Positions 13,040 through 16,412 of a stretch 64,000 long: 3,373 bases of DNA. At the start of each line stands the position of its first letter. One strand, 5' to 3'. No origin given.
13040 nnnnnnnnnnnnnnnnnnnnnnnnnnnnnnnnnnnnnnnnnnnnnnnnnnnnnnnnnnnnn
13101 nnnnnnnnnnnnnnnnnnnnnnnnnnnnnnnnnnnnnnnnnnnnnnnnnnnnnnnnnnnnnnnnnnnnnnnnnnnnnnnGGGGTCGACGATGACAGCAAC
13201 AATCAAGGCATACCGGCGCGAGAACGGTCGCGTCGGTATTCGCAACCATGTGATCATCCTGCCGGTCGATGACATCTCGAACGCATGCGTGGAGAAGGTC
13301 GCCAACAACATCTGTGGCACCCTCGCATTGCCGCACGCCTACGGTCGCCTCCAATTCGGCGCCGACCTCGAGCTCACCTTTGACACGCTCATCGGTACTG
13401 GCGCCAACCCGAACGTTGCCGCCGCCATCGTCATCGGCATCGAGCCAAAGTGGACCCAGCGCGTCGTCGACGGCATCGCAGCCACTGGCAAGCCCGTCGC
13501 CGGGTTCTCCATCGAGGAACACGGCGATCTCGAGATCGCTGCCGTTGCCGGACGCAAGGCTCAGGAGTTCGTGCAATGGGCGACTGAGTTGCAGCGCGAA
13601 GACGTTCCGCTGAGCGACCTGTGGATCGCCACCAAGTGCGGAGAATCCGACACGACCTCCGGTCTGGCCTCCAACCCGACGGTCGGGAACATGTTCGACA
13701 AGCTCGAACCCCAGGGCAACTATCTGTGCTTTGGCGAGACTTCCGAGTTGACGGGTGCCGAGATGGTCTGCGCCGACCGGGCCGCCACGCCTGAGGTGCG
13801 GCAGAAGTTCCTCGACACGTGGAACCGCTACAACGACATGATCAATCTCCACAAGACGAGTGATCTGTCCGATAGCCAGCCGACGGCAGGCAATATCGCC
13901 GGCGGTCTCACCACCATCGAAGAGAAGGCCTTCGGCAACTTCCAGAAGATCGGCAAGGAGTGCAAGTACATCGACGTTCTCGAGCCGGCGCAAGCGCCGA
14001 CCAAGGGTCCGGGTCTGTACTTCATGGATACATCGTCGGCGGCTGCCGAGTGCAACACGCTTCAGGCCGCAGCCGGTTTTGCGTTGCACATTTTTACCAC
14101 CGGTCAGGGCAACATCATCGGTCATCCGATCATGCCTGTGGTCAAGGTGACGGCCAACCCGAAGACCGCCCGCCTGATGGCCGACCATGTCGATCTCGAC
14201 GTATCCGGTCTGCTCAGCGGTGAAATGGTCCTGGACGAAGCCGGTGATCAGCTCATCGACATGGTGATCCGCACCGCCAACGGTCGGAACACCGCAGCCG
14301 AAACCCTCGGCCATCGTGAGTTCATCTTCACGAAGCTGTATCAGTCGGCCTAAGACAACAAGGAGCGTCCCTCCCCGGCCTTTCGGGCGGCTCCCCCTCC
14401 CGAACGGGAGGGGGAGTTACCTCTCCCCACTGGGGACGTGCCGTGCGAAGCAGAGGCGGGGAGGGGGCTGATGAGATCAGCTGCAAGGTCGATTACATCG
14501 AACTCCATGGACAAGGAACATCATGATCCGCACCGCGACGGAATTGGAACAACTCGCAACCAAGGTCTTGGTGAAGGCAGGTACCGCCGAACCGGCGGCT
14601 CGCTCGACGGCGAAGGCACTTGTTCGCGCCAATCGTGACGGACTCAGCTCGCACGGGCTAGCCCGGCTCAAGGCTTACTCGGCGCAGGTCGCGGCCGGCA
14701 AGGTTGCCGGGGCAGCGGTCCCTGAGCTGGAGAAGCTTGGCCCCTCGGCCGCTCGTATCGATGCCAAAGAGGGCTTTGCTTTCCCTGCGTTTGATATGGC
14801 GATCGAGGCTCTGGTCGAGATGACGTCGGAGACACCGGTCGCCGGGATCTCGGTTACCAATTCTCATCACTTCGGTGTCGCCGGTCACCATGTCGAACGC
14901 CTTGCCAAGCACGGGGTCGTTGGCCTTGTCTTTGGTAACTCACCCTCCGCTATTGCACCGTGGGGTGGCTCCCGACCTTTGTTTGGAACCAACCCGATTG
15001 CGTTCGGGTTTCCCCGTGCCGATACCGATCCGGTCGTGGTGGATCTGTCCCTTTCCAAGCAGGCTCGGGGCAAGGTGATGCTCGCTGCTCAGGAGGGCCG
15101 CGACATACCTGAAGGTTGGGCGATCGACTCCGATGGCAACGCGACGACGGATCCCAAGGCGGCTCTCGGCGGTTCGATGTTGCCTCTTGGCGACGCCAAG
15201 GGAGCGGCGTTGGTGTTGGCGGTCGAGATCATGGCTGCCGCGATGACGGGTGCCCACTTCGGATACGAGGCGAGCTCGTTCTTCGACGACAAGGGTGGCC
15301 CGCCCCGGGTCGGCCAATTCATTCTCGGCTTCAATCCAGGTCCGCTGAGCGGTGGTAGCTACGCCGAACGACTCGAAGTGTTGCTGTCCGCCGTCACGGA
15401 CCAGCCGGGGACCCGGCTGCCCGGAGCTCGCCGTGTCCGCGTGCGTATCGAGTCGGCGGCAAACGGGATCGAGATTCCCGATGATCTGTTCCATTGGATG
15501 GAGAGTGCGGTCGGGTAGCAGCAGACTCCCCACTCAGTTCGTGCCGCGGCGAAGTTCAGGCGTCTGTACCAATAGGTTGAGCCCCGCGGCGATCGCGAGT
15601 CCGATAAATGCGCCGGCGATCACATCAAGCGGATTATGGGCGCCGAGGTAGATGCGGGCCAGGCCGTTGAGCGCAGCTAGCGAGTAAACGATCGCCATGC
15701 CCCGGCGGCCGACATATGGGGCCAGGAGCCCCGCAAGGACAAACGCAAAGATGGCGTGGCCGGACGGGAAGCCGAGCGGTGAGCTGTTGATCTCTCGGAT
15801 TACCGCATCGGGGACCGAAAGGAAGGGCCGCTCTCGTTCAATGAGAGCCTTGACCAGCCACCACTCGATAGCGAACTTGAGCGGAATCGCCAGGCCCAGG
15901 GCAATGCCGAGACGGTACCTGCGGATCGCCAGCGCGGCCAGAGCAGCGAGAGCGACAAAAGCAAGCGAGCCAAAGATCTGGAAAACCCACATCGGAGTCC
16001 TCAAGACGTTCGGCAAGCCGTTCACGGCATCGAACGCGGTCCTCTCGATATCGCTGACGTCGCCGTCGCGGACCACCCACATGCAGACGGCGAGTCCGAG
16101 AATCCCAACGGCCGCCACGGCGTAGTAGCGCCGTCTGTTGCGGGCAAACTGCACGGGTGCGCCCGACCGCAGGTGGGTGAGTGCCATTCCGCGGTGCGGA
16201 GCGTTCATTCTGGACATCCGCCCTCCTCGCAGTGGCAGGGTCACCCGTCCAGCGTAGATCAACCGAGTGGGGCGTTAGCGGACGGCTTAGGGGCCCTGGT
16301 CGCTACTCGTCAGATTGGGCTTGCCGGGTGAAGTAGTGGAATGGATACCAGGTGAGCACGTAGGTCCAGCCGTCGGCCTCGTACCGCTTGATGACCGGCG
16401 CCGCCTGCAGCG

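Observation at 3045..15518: Candidate uncharacterised sugar/sugar-acid catabolic island combining Fsa aldolase, AraA-like isomerase, archaeal-type GAPDH, split UxaA dehydratase and Ldh_2 dehydrogenase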

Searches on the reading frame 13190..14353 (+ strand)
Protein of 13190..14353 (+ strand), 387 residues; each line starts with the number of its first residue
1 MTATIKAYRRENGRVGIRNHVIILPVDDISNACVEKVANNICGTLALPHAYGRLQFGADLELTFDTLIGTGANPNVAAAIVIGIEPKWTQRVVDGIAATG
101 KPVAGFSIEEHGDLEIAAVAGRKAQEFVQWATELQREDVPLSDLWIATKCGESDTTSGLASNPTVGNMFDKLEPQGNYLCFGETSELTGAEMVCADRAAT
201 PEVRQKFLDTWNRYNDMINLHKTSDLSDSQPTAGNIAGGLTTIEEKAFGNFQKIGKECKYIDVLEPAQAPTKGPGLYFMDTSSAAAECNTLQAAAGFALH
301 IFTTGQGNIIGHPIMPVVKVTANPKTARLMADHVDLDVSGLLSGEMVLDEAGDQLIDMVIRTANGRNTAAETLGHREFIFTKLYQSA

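Call 8: search_protein_families(library=pfam, proteins=[window:13190-14353:+], max_evalue=0.001)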
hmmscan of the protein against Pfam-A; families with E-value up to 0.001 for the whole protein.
window:13190-14353:+ (387 aa): 2 families
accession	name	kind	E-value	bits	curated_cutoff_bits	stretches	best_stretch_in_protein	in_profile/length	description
PF20629.2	GD_AH_C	-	1.8e-84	283.4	26.8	1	141-384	1-240/242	D-galactarate/Altronate dehydratase, C-terminal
PF04295.18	GD_AH_second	-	1.2e-30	106.8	27.3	1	7-131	1-135/136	D-galactarate dehydratase/Altronate hydrolase, second domain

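Call 9: search_protein_families(library=ncbifam, proteins=[window:13190-14353:+], max_evalue=0.001)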
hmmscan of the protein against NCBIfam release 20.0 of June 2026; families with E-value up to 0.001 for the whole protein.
window:13190-14353:+ (387 aa): 1 family
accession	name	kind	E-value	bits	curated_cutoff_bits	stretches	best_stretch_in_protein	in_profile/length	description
TIGR03248.1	galactar-dH20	equivalog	8e-44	149.9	730.85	1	4-373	106-492/507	galactarate dehydratase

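Call 42: search_solved_structures(query=window:13190-14353:+, max_evalue=0.00001)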
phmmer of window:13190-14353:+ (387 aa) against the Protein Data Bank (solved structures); distinct sequences matched with E-value up to 0.00001: 1.
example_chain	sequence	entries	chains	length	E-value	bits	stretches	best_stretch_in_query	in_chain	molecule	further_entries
6u7l_A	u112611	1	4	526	8.4e-40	140.7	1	38-368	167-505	Galactarate dehydratase (L-threo-forming)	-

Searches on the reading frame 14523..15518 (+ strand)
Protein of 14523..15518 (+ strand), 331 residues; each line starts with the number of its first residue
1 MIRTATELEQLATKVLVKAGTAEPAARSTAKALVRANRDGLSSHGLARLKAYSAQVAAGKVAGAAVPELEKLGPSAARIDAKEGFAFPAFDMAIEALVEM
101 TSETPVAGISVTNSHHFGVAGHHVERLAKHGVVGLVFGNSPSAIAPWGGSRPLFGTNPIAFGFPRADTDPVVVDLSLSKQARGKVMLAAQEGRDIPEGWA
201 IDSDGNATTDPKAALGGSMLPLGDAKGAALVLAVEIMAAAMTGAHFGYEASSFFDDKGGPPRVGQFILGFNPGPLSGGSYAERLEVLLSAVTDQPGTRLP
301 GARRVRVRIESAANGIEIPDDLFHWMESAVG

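Call 8: search_protein_families(library=pfam, proteins=[window:14523-15518:+], max_evalue=0.001)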
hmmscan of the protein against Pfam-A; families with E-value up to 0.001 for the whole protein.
window:14523-15518:+ (331 aa): 1 family
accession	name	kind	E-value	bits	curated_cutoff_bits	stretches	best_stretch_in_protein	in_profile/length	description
PF02615.19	Ldh_2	-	1.8e-97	326.9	38.8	1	5-324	3-330/333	Malate/L-lactate dehydrogenase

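Call 9: search_protein_families(library=ncbifam, proteins=[window:14523-15518:+], max_evalue=0.001)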
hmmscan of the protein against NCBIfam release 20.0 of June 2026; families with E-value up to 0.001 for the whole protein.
window:14523-15518:+ (331 aa): 5 families
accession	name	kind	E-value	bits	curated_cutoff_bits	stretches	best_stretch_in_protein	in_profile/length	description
NF040650.1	sulfolac_dhydr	equivalog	3.2e-61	207.4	500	1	6-326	6-326/339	L-sulfolactate dehydrogenase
NF011599.0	PRK15025.1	equivalog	2.8e-55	187.9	356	1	5-328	5-333/349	ureidoglycolate dehydrogenase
TIGR03175.1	AllD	equivalog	7e-54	183.2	496.2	1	4-328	4-333/349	ureidoglycolate dehydrogenase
NF007504.0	PRK10098.1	equivalog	2.3e-42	145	336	1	5-248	9-257/360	malate/lactate/ureidoglycolate dehydrogenase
NF009750.0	PRK13260.1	equivalog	6.4e-33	114.3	316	1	6-324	6-327/332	3-dehydro-L-gulonate 2-dehydrogenase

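Call 43: search_solved_structures(query=window:14523-15518:+, max_evalue=1e-10)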
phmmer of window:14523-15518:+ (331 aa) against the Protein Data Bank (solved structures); distinct sequences matched with E-value up to 1e-10: 13.
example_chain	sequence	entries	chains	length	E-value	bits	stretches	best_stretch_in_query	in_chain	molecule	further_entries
1wtj_A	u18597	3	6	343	1.4e-62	215.3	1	8-320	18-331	ureidoglycolate dehydrogenase | delta1-piperideine-2-carboxylate reductase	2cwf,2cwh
1vbi_A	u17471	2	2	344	8e-50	173.4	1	10-322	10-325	Type 2 malate/lactate dehydrogenase | malate/L-lactate dehydrogenase family protein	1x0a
3uoe_A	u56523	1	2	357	3.3e-44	155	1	7-326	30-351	Dehydrogenase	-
4h8a_A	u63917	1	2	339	5.1e-43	151.1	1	7-327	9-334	Ureidoglycolate dehydrogenase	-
4fjs_A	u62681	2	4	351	5.7e-43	150.9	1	7-327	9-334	Ureidoglycolate dehydrogenase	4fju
1xrh_A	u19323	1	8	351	6.2e-43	150.8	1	8-327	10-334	Ureidoglycolate Dehydrogenase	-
2x06_A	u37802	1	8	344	2.7e-40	142.1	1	9-325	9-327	L-SULFOLACTATE DEHYDROGENASE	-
1v9n_A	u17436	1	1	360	9e-37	130.6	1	11-246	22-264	Malate dehydrogenase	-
1z2i_A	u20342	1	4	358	6.2e-33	117.9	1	5-275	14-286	malate dehydrogenase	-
2g8y_A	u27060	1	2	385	1.6e-25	93.6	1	13-248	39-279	Malate/L-lactate dehydrogenases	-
3i0p_A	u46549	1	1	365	2.7e-25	92.9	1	9-270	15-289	Malate dehydrogenase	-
1nxu_A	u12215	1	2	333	3.2e-24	89.3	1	6-323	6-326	Hypothetical oxidoreductase yiaK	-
1s20_A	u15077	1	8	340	3.3e-24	89.3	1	6-323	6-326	Hypothetical oxidoreductase yiaK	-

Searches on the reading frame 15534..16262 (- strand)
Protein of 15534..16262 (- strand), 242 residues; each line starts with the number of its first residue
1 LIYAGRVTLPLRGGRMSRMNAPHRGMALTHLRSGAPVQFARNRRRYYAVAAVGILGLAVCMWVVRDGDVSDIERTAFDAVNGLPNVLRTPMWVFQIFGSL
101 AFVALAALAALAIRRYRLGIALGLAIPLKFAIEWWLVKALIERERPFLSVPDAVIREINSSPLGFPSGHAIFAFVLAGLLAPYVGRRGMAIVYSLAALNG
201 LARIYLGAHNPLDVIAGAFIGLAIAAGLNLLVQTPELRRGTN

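Call 5: search_protein_families(library=pfam, proteins=[window:15534-16262:-], max_evalue=0.001)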
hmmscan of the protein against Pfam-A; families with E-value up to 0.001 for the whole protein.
window:15534-16262:- (242 aa): 2 families
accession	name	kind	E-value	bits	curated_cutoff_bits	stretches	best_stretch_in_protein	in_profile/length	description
PF01569.27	PAP2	-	4.1e-19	69.1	27.2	1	136-233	19-126/130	PAP2 superfamily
PF14378.12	PAP2_3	-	5.2e-05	23.6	27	1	159-226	121-189/190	PAP2 superfamily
